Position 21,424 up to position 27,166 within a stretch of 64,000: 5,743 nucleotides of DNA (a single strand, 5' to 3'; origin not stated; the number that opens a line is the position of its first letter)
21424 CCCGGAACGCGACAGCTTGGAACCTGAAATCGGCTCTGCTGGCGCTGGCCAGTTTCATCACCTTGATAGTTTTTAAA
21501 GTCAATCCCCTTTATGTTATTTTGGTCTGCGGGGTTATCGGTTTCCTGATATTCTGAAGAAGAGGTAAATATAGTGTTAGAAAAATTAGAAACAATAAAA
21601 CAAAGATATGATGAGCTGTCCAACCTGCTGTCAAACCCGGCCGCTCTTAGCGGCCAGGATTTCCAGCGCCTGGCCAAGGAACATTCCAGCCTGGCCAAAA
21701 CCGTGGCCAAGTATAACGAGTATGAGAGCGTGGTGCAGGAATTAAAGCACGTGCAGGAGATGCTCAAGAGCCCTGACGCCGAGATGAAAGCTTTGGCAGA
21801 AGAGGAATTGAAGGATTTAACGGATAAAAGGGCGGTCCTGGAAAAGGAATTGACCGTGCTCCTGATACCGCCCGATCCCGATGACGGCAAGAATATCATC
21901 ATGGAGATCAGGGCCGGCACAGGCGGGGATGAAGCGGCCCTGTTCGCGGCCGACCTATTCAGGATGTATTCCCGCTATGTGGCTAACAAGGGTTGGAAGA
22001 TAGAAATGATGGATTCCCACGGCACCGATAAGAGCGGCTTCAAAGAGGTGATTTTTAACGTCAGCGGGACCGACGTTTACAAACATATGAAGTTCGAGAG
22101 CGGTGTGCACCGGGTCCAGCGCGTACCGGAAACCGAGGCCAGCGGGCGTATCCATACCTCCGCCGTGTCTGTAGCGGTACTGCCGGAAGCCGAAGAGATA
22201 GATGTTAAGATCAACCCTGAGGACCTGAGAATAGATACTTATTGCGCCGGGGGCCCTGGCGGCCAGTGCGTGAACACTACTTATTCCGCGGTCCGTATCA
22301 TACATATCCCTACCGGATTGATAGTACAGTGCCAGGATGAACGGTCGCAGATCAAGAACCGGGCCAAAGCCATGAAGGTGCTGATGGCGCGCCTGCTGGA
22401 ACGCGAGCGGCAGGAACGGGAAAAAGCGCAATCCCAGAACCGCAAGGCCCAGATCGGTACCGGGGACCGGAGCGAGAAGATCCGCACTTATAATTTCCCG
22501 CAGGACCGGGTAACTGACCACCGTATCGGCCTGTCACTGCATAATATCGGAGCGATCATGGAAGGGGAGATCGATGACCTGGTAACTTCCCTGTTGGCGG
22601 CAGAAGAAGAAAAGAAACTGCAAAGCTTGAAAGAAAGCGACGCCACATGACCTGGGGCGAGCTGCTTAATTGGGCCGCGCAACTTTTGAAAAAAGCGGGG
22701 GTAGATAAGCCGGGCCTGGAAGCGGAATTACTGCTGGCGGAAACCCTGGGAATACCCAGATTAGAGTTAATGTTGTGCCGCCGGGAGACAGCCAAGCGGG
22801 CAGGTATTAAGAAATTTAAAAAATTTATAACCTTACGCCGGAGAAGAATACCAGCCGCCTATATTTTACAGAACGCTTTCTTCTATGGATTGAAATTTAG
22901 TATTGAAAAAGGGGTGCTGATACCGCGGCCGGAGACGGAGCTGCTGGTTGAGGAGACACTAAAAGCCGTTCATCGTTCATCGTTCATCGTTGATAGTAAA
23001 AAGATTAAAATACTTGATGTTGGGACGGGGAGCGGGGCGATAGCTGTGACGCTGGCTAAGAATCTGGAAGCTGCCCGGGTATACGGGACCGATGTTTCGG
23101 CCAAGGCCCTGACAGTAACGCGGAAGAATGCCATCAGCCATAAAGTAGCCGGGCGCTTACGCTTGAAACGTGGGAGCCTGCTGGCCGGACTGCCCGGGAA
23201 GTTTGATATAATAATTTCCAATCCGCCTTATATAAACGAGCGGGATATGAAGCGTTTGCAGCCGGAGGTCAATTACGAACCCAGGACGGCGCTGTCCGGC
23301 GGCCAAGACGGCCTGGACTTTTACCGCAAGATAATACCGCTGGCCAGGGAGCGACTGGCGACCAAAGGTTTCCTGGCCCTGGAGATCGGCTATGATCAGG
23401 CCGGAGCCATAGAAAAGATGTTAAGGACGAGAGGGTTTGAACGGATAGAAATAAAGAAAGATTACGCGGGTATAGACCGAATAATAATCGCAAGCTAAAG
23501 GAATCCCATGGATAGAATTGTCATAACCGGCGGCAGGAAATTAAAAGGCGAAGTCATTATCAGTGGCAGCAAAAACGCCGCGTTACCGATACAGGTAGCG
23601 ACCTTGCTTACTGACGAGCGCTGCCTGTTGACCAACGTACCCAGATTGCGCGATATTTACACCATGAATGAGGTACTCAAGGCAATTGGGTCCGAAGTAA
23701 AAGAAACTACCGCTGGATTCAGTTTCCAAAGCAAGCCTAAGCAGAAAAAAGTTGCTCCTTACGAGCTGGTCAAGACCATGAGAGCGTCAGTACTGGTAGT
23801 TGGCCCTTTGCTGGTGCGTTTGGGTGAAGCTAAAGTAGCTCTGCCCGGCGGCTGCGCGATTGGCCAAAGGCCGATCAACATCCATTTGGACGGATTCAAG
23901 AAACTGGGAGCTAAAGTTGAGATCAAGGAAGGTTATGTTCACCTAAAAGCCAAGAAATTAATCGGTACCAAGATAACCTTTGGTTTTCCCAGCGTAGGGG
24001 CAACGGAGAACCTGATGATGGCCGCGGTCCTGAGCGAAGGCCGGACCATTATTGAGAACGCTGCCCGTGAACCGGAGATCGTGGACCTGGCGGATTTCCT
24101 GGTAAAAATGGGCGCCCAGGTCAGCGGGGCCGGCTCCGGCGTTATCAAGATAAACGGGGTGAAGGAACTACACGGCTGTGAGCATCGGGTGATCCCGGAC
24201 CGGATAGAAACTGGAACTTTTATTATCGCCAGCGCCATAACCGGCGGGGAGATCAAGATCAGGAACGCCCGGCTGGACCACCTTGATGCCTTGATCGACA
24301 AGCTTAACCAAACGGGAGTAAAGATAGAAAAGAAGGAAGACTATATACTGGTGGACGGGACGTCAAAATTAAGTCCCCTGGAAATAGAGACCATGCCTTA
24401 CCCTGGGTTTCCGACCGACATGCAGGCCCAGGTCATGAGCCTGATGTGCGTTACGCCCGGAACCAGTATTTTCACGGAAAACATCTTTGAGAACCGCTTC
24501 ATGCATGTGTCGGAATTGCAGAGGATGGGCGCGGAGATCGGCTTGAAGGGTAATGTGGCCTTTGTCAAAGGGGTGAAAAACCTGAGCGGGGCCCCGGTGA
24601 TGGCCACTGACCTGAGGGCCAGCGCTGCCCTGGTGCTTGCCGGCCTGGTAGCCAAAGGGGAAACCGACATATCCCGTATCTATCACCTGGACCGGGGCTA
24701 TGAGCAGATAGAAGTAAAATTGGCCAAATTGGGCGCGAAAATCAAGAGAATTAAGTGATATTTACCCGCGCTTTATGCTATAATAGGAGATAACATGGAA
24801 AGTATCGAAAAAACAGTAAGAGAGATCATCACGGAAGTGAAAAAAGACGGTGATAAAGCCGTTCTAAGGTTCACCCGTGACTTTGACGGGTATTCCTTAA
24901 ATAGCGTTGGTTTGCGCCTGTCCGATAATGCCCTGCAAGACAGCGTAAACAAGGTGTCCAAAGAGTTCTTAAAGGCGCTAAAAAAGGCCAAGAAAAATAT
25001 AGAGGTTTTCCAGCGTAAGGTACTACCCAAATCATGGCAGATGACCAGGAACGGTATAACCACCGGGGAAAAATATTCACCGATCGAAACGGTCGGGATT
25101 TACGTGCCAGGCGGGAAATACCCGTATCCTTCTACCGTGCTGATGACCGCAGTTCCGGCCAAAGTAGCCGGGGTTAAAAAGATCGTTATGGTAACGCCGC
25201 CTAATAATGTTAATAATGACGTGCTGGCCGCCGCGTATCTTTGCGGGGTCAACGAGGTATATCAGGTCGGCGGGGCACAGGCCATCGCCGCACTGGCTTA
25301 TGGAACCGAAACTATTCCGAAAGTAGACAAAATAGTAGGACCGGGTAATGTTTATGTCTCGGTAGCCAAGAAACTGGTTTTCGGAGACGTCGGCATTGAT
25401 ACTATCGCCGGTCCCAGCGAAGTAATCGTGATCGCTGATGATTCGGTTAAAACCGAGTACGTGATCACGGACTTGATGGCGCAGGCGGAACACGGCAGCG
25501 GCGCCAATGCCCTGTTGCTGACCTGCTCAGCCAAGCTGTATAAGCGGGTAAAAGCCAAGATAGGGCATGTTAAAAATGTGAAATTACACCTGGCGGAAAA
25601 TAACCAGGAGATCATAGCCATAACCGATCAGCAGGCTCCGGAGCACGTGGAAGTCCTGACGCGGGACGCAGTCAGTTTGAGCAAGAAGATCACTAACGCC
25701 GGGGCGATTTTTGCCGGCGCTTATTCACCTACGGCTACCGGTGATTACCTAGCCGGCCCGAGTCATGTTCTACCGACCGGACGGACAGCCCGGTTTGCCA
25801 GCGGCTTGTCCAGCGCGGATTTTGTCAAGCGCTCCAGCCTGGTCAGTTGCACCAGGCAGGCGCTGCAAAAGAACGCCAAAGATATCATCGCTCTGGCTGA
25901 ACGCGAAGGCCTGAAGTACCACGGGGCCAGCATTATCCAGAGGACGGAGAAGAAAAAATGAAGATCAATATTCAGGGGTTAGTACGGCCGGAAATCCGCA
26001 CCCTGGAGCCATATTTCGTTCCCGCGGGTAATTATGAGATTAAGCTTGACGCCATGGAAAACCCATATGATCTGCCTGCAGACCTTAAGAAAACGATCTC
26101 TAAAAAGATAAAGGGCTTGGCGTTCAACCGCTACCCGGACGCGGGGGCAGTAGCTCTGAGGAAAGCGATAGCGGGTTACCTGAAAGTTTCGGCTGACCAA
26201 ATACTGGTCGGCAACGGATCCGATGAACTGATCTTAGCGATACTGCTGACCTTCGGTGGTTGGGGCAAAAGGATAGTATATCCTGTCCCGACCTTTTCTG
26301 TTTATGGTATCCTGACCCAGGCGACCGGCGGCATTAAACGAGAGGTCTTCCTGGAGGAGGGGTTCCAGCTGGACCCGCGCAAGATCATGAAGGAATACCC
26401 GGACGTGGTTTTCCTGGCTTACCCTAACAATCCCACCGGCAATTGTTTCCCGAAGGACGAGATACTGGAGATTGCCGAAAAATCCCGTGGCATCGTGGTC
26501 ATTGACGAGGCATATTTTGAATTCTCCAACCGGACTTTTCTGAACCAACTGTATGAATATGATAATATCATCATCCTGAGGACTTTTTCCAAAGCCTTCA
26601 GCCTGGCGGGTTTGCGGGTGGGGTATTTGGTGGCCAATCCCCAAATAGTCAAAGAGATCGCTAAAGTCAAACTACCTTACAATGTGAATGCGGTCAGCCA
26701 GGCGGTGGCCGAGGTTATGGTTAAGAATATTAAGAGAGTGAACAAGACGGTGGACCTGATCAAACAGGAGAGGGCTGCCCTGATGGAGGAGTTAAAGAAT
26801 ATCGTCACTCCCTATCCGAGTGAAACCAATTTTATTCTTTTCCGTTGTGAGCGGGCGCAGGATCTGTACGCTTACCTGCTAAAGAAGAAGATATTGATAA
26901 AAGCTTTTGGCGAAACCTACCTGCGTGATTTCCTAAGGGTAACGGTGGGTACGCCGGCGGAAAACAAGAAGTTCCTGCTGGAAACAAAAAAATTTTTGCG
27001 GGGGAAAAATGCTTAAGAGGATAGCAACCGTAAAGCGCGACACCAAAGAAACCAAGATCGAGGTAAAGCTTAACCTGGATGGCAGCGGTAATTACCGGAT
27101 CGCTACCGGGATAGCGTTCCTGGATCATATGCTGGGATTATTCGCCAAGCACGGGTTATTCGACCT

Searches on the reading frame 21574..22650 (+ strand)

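Call 58: search_protein_families(library=pfam, max_evalue=0.000001, proteins=[window:21574-22650:+])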
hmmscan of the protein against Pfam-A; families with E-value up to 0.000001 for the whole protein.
window:21574-22650:+ (358 aa): 2 families
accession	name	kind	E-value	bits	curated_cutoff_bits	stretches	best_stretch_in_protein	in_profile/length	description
PF03462.23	PCRF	-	7.6e-73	244.9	24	1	8-200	1-194/194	PCRF domain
PF00472.26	RF-1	-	1e-44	151.6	35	1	207-317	1-116/116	RF-1 domain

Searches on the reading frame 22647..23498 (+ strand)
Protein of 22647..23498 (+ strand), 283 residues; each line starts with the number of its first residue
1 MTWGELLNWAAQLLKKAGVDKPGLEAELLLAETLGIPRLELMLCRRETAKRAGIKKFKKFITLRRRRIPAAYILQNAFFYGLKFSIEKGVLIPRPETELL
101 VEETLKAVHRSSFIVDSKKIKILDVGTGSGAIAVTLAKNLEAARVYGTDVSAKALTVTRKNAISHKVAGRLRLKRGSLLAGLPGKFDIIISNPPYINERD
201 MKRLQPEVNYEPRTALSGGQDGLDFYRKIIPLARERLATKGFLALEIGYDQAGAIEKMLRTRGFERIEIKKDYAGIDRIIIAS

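Call 58: search_protein_families(library=pfam, max_evalue=0.000001, proteins=[window:22647-23498:+])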
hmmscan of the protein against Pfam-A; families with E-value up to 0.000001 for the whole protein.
window:22647-23498:+ (283 aa): 7 families
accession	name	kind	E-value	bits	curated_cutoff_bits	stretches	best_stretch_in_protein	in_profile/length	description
PF17827.6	PrmC_N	-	1.8e-17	64.1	23.4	1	5-74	1-70/71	PrmC N-terminal domain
PF05175.20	MTS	-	1.6e-15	57.6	23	1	118-200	31-113/170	Methyltransferase small domain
PF13847.12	Methyltransf_31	-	4.2e-12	46.4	27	1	117-192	2-81/145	Methyltransferase domain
PF13649.12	Methyltransf_25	-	3.6e-11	44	27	1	122-204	1-85/97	Methyltransferase domain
PF06325.19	PrmA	-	1.7e-10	41.3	22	1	117-192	160-233/296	Ribosomal protein L11 methyltransferase (PrmA)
PF08242.18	Methyltransf_12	-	1e-08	36.2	30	1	123-192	1-72/98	Methyltransferase domain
PF07669.17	Eco57I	-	9.8e-07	29.5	25.3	0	172-241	69-128/171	Eco57I restriction-modification methylase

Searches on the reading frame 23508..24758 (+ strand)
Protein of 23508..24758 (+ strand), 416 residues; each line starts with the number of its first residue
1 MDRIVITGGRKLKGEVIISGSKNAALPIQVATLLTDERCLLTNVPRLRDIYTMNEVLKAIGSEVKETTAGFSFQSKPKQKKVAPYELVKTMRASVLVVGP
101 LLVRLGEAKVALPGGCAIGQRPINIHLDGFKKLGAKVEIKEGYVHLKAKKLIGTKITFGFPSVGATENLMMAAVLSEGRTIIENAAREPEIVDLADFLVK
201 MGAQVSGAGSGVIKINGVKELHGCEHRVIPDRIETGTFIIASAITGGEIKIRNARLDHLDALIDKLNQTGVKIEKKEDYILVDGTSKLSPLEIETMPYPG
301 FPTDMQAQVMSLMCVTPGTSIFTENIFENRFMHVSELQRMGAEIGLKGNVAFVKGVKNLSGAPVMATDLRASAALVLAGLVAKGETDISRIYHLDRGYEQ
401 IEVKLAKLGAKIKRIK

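Call 59: search_protein_families(library=pfam, max_evalue=0.000001, proteins=[window:23508-24758:+])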
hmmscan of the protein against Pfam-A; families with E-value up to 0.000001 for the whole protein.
window:23508-24758:+ (416 aa): 1 family
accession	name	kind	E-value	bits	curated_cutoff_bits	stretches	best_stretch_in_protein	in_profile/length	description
PF00275.25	EPSP_synthase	-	6.4e-115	384.6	22.8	1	7-405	2-417/417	EPSP synthase (3-phosphoshikimate 1-carboxyvinyltransferase)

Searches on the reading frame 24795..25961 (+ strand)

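Call 59: search_protein_families(library=pfam, max_evalue=0.000001, proteins=[window:24795-25961:+])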
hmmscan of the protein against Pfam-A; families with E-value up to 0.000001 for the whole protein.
window:24795-25961:+ (388 aa): 1 family
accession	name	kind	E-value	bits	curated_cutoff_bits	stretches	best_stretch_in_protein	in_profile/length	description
PF00815.25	Histidinol_dh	-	1.1e-145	486.2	27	1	2-383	9-410/411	Histidinol dehydrogenase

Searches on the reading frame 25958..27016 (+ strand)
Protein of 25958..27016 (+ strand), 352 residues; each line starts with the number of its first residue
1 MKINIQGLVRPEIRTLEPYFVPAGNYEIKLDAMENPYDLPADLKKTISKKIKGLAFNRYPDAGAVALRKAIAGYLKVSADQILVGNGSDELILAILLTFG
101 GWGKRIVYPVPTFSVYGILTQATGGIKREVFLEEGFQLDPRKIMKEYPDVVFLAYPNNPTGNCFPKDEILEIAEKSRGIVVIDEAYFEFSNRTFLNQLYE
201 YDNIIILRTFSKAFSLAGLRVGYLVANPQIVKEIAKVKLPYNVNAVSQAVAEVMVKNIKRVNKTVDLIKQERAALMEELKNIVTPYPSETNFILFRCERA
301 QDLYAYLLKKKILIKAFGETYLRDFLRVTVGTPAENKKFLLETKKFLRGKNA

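Call 59: search_protein_families(library=pfam, max_evalue=0.000001, proteins=[window:25958-27016:+])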
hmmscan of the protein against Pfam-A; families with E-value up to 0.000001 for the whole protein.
window:25958-27016:+ (352 aa): 2 families
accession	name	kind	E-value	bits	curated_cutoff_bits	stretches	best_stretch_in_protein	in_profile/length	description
PF00155.27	Aminotran_1_2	-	2.1e-53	182.2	19.7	1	28-339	4-357/361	Aminotransferase class I and II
PF04864.19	Alliinase_C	-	8.6e-07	28.6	22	0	71-265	58-247/363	Allinase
